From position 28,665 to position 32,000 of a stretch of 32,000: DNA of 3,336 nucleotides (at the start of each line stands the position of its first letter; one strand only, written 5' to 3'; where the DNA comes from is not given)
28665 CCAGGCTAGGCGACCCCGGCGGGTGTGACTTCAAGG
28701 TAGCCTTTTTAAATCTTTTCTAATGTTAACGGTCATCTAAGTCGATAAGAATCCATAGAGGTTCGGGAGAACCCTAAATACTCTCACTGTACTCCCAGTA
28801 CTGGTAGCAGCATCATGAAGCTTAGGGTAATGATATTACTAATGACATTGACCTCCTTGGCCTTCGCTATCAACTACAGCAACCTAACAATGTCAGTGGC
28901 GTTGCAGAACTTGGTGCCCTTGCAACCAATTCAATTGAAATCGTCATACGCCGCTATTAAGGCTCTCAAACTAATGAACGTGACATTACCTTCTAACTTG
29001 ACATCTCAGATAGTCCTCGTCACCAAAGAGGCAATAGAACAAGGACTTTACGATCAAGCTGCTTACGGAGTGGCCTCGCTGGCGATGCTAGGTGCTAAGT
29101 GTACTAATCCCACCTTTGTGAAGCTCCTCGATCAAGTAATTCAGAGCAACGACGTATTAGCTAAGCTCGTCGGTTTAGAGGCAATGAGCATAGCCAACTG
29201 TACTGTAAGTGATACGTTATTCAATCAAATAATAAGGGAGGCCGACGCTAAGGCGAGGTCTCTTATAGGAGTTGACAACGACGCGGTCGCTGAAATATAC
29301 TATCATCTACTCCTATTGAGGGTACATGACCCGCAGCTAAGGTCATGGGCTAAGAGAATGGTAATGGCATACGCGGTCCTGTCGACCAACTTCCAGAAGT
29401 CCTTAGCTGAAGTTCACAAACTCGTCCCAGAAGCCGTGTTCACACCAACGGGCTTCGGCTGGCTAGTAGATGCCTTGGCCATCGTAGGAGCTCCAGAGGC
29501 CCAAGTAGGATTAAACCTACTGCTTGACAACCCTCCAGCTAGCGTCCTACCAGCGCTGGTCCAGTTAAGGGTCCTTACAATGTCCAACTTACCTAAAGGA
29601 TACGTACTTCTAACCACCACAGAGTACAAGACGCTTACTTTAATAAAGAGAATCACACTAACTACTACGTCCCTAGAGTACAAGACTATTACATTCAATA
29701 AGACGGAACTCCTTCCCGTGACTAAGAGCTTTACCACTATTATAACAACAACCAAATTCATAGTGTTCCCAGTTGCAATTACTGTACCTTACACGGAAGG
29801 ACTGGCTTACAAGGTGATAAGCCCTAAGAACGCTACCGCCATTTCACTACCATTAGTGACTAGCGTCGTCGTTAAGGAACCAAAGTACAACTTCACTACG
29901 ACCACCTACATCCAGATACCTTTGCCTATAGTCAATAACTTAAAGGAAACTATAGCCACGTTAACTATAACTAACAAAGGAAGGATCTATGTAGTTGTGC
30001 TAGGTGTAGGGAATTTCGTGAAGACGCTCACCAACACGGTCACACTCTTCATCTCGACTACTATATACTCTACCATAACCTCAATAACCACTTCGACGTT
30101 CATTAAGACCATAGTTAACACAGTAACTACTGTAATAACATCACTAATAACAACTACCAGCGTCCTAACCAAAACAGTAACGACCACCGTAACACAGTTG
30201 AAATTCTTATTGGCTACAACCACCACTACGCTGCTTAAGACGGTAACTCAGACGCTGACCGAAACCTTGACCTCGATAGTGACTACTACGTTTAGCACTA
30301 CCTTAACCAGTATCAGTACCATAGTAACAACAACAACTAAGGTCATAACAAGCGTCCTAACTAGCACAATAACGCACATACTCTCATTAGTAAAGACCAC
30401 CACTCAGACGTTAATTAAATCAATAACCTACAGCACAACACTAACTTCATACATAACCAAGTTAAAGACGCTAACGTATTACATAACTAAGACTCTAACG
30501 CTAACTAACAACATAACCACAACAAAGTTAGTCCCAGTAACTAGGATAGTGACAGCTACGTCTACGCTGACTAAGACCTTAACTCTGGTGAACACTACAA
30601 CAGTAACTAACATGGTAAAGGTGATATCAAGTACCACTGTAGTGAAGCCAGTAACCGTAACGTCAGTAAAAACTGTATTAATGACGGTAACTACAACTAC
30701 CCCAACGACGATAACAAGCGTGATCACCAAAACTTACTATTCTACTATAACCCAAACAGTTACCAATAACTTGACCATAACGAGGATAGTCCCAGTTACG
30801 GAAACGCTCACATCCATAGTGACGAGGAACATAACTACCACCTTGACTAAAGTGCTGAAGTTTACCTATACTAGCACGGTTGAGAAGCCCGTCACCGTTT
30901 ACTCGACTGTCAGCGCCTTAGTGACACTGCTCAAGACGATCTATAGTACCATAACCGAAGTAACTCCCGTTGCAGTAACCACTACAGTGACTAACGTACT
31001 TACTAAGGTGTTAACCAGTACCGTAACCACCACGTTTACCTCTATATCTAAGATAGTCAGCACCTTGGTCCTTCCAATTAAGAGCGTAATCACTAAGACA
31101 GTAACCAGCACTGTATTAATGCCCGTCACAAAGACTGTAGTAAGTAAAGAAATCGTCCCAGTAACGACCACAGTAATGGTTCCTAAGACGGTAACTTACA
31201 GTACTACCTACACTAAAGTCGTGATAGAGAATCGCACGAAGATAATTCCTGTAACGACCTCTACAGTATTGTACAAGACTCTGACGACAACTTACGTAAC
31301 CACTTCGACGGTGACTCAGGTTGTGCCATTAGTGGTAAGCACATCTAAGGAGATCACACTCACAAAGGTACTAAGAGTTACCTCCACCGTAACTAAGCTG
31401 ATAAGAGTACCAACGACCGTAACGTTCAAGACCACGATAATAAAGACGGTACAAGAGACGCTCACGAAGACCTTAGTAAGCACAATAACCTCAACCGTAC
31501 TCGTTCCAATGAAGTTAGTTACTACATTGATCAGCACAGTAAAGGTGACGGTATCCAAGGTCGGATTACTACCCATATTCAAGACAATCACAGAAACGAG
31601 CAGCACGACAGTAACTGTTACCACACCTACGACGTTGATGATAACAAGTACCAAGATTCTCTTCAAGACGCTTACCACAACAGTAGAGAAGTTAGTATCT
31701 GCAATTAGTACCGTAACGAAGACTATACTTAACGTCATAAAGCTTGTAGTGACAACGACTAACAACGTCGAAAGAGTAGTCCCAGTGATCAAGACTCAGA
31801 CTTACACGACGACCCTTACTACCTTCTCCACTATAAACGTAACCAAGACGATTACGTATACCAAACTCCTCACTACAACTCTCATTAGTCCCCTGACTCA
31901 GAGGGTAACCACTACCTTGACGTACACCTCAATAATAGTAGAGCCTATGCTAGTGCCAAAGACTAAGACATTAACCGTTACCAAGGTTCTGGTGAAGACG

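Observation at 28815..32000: Giant signal-peptide ORF with hundreds of residues of about 40% threonine T-x-T sequence, still open at the window edge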

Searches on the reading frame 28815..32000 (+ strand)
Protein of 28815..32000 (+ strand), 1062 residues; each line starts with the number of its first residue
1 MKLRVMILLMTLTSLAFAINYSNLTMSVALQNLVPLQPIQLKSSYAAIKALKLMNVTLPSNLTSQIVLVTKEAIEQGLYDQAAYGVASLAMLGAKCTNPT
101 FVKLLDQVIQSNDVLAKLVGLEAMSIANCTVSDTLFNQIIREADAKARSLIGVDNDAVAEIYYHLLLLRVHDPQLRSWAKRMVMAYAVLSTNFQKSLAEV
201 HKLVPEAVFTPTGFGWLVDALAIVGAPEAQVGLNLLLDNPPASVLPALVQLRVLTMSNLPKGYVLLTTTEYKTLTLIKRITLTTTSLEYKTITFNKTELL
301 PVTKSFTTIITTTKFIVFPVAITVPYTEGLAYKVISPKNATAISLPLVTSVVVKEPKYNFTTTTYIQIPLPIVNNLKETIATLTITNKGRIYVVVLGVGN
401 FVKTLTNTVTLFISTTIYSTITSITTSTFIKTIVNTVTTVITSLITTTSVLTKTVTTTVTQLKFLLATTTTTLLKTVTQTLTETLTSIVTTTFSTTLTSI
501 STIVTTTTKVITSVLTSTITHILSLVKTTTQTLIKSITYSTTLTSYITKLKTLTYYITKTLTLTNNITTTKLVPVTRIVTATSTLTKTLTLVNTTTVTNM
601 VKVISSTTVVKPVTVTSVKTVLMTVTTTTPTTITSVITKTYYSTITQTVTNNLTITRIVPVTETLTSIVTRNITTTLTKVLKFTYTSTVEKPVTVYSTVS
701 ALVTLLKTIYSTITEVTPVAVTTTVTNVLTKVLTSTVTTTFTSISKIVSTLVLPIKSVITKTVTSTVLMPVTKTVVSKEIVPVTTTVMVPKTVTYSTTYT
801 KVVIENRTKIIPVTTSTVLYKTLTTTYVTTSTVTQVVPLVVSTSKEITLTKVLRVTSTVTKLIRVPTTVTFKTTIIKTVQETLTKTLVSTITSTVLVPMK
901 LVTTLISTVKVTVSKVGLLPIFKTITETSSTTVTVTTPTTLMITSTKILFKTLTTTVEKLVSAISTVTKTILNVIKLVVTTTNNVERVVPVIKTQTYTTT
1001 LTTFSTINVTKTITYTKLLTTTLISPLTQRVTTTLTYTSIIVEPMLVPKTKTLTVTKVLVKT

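Call 5: search_protein_families(library=pfam, proteins=[window:28815-32000:+], max_evalue=1)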
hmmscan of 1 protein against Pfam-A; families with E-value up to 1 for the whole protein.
window:28815-32000:+ (1062 aa): 0 families

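Call 9: find_homologous_proteins(query=window:28815-32000:+)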
Query window:28815-32000:+: 8000 candidates shared short words with the query, none scored E <= 0.001.

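Call 74: search_protein_families(library=ncbifam, proteins=[window:28815-32000:+], max_evalue=1)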
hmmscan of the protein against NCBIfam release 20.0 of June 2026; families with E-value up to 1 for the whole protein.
window:28815-32000:+ (1062 aa): 0 families

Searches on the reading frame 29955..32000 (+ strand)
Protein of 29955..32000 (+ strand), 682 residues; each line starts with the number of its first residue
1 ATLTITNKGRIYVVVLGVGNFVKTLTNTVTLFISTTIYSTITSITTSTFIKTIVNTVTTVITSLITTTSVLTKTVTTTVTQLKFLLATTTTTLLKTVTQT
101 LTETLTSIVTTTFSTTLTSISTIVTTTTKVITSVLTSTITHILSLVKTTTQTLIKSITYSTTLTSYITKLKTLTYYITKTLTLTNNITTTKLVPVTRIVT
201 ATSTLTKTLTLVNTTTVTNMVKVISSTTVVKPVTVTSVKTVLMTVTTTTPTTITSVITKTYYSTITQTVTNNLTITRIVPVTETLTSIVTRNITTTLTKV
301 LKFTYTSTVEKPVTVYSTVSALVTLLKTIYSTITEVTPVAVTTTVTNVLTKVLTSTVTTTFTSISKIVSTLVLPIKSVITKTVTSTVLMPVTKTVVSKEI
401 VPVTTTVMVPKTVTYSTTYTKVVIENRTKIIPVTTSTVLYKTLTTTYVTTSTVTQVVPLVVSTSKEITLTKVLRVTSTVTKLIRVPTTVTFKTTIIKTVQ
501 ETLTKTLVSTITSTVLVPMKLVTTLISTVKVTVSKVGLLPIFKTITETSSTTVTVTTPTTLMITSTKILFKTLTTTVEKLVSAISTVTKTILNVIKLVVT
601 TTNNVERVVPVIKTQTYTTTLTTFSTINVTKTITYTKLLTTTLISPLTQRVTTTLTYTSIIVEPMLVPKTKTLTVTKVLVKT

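Call 45: predict_structure(protein=window:29955-32000:+)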
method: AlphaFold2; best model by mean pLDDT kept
length: 682 residues; sequences in the alignment: 1
mean_pLDDT: 39.5   pTM: 0.24
mean pLDDT of the five models: 39.5, 32.8, 32.2, 31.3, 28.6
residues with pLDDT >= 90: 0; 70-90: 0; 50-70: 46; < 50: 636
segments of 3 or more residues with pLDDT < 50: 1-5, 9-13, 37-53, 55-73, 78-83, 104-142, 149-171, 173-682
pLDDT, mean of each block of 10 residues (from residue 1): 45 52 58 48 44 46 44 47 53 52 44 42 42 44 48 44 46 44 45 45 44 45 38 37 39 38 37 36 40 41 39 40 43 39 43 41 39 40 39 31 30 27 25 26 25 27 26 30 33 38 44 43 45 45 41 40 41 45 45 44 38 32 31 30 31 29 29 29 27
secondary structure, 60 per line:
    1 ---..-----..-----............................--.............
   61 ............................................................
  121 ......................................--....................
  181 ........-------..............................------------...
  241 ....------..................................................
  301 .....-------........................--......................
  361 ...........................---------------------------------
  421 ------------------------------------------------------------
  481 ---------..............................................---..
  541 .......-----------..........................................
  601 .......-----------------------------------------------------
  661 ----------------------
elements in order (helices of 4 or more, strands of 3 or more residues): H18-45 H48-158 H161-188 H196-225 H238-244 H251-305 H313-336 H339-387 H490-535 H539-547 H559-607
